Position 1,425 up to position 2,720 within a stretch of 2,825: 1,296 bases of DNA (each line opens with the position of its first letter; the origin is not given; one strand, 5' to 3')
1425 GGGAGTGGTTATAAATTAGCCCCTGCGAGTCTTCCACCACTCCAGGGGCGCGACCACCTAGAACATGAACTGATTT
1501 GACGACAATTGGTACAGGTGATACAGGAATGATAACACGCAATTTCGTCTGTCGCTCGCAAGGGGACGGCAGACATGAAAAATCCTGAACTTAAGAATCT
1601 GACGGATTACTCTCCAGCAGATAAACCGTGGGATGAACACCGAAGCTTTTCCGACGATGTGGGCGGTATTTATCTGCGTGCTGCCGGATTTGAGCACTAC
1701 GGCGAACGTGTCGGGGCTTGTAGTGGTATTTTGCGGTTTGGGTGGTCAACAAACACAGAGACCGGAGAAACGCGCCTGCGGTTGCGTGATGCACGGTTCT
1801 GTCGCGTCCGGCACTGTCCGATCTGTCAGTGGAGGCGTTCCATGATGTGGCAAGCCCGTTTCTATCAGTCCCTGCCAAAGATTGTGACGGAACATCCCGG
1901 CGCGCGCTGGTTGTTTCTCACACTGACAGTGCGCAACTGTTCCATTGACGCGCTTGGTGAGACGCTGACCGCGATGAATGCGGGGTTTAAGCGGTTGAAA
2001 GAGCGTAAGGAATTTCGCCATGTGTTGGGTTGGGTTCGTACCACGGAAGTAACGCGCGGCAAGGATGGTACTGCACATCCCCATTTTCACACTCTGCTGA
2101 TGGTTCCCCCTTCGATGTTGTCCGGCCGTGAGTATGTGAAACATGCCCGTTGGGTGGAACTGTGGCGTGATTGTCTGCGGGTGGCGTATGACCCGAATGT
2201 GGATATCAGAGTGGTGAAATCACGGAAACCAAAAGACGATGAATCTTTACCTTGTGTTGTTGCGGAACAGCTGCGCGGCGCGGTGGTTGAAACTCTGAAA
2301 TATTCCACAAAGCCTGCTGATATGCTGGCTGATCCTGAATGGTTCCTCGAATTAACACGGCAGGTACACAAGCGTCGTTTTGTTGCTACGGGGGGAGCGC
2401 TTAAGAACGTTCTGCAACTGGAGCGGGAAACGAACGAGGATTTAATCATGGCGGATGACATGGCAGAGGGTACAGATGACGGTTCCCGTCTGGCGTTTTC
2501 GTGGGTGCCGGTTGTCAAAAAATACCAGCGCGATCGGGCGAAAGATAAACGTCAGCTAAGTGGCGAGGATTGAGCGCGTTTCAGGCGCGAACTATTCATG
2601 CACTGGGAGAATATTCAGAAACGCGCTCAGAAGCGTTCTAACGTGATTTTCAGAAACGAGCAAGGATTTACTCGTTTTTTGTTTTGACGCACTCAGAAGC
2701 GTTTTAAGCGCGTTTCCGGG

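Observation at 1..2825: Window is a whole ~2.75-kb rolling-circle replicon carrying only rep and a long structured non-coding region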

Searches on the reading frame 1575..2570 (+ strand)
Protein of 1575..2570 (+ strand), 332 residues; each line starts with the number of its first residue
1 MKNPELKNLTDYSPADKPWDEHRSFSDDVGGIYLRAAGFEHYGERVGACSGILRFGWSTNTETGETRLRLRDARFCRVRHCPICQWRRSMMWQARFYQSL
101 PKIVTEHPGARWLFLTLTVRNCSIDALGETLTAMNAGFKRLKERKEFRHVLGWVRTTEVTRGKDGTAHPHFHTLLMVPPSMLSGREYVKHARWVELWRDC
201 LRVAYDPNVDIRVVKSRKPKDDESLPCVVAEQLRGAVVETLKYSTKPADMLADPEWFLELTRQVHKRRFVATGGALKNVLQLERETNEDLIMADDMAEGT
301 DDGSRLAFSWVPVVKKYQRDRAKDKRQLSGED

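Call 7: profile_search(protein=window:1575-2570:+)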
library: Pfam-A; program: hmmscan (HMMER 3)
A. the first sequence (332 residues): domains with independent E <= 10: 3; with E <= 0.001: 1
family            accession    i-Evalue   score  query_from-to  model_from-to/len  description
Rep_1             PF01446.23    9.1e-86   287.9      68-317         2-252/253  Replication protein
REP_ORF2-G2P      PF23343.2      0.0011    19.6     113-191         2-68/99  Replication-associated protein ORF2/G2P
Zn_Tnp_IS91       PF14319.11      0.015    15.7      75-100        53-78/90  Transposase zinc-binding domain

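Call 50: search_dna_similar(query=window:1575-2570:+, collection=plasmids, mode=protein, max_rows=60, rows=spread)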
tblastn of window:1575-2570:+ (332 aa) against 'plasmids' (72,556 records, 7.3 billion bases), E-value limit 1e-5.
Records with a match: 2340; places in all: 2719; records where one place covers at least 80% of the query: 1227.
Best place of each record, by identity: >=99% 9; 95-99% 6; 80-90% 7; 60-80% 512; <60% 1806.
By first word of the organism name: Staphylococcus 927; Escherichia 342; Bacillus 248; Enterococcus 129; Klebsiella 121; Salmonella 81; Streptococcus 66; Lactiplantibacillus 48; uncultured 38; Clostridium 35; and 80 more.
By predicted mobility (MOB-suite, as given by PLSDB): mobilizable 1190; non-mobilizable 1050; conjugative 100.
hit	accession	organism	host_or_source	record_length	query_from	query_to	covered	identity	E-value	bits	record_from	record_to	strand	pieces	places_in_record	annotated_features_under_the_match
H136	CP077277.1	Escherichia coli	Seth Lab strain,Seth Lab Isolate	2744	1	332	100%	100.0%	0e+0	691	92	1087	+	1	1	protein rep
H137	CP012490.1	Enterobacter sp. FY-07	cell culture,oilfield produced water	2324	1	325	98%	74.2%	5e-180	523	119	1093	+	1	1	record has no annotation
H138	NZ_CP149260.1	Salmonella enterica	Homo sapiens,single cell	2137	1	325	98%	73.2%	4e-179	518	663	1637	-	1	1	protein rep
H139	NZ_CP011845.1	Salmonella enterica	environment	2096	1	327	98%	72.5%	4e-179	518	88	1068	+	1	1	protein rep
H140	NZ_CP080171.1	Escherichia coli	chicken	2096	1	327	98%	72.2%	2e-178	516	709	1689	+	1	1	protein rep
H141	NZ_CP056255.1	Citrobacter sp. RHBSTW-00903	culture,Wastewater influent sample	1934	1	325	97%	72.7%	2e-92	515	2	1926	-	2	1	hypothetical protein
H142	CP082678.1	Salmonella enterica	Chicken Legs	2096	26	327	91%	72.2%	1e-161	473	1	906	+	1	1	record has no annotation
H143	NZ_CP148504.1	Escherichia coli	Chicken,single cell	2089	5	325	97%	67.3%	6e-149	441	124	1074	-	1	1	protein rep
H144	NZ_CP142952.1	Escherichia coli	Homo sapiens,cell culture,rectal swab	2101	5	325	97%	67.3%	7e-149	441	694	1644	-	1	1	protein rep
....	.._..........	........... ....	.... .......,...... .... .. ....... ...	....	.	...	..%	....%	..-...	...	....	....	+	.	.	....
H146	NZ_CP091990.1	Klebsiella pneumoniae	Homo sapiens,cell bacteria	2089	19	325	92%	67.8%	1e-143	427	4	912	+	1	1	none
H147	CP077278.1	Escherichia coli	Seth Lab strain,Seth Lab Isolate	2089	5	271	80%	67.8%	3e-129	390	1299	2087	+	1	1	none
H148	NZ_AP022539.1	Escherichia coli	Homo sapiens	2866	5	319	95%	49.7%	1e-97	315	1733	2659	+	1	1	protein rep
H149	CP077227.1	Escherichia coli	Seth Lab strain,Seth Lab Isolate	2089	112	325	64%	67.3%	1e-86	280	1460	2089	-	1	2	none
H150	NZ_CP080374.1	Escherichia coli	Homo sapiens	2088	5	190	56%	68.8%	2e-87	282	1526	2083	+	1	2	none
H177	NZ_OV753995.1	Klebsiella pneumoniae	-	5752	76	285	63%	34.2%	4e-34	139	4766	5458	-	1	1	protein rep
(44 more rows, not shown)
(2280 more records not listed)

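Call 56: get_annotated_region(hit=H143, flank=3000)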
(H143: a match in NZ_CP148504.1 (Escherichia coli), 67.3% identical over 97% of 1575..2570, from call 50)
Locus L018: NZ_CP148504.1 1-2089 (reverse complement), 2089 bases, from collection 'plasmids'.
description: Escherichia coli strain Z1323CEC0002 plasmid pZ1323CEC0002-7, complete sequence
organism: Escherichia coli (NCBI taxid 562)
taxonomy: Bacteria; Pseudomonadota; Gammaproteobacteria; Enterobacterales; Enterobacteriaceae; Escherichia; Escherichia coli
host: -; source: Chicken,single cell; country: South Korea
typing (MOB-suite, as given by PLSDB): non-mobilizable; replicon Col(BS512)
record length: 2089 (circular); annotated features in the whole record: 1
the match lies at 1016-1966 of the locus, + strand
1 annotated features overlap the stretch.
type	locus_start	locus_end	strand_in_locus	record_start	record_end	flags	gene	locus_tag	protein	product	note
CDS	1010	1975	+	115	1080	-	-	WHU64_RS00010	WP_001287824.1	protein rep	-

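Call 57: get_annotated_region(hit=H148, flank=3000)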
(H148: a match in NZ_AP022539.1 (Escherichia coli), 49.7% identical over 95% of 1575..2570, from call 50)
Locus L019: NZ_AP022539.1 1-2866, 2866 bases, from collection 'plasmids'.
description: Escherichia coli strain THO-008 plasmid pTHO-008-3, complete sequence
organism: Escherichia coli (NCBI taxid 562)
taxonomy: Bacteria; Pseudomonadota; Gammaproteobacteria; Enterobacterales; Enterobacteriaceae; Escherichia; Escherichia coli
host: -; source: Homo sapiens; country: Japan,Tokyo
typing (MOB-suite, as given by PLSDB): non-mobilizable
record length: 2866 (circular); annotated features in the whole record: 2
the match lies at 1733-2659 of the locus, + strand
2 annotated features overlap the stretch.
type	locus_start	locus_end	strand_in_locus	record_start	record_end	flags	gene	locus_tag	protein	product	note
CDS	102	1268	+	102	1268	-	-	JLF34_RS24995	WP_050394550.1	plasmid recombination protein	-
CDS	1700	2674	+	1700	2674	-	-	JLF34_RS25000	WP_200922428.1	protein rep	-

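Call 58: get_annotated_region(hit=H137, flank=3000)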
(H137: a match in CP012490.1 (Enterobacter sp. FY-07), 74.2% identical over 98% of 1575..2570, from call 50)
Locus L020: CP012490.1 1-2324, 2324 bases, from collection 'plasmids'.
description: Enterobacter sp. FY-07 plasmid pAKI40C, complete sequence
organism: Enterobacter sp. FY-07 (NCBI taxid 1692238)
taxonomy: Bacteria; Pseudomonadota; Gammaproteobacteria; Enterobacterales; Enterobacteriaceae; Enterobacter; Enterobacter sp. FY-07
host: -; source: cell culture,oilfield produced water; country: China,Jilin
typing (MOB-suite, as given by PLSDB): non-mobilizable; replicon ColpVC
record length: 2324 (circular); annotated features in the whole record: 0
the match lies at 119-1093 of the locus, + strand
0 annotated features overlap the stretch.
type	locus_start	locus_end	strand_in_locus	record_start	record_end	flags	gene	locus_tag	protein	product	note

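Call 59: get_annotated_region(hit=H177, flank=3000)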
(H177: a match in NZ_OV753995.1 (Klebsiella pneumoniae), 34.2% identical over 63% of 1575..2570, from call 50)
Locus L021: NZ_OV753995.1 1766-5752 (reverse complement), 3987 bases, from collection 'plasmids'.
description: Klebsiella pneumoniae isolate BB1539 plasmid BB1539_2, complete sequence
organism: Klebsiella pneumoniae (NCBI taxid 573)
taxonomy: Bacteria; Pseudomonadota; Gammaproteobacteria; Enterobacterales; Enterobacteriaceae; Klebsiella; Klebsiella pneumoniae
host: -; source: -; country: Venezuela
typing (MOB-suite, as given by PLSDB): non-mobilizable
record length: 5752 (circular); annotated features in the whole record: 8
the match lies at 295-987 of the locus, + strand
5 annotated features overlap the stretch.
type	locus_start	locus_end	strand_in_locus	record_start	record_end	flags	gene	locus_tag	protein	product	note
CDS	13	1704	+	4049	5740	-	-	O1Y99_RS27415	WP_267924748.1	protein rep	GO:0006260 - DNA replication [Evidence IEA]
CDS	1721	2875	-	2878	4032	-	mobQ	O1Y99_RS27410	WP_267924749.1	MobQ family relaxase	-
CDS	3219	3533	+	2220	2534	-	-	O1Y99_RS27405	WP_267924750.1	hypothetical protein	-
CDS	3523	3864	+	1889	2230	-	-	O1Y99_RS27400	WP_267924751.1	hypothetical protein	-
CDS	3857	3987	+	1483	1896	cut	-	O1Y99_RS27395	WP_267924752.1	hypothetical protein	-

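Call 86: search_protein_families(proteins=[window:1575-2570:+], library=ncbifam, max_evalue=0.01)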
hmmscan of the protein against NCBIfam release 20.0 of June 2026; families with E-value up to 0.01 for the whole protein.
window:1575-2570:+ (332 aa): 0 families
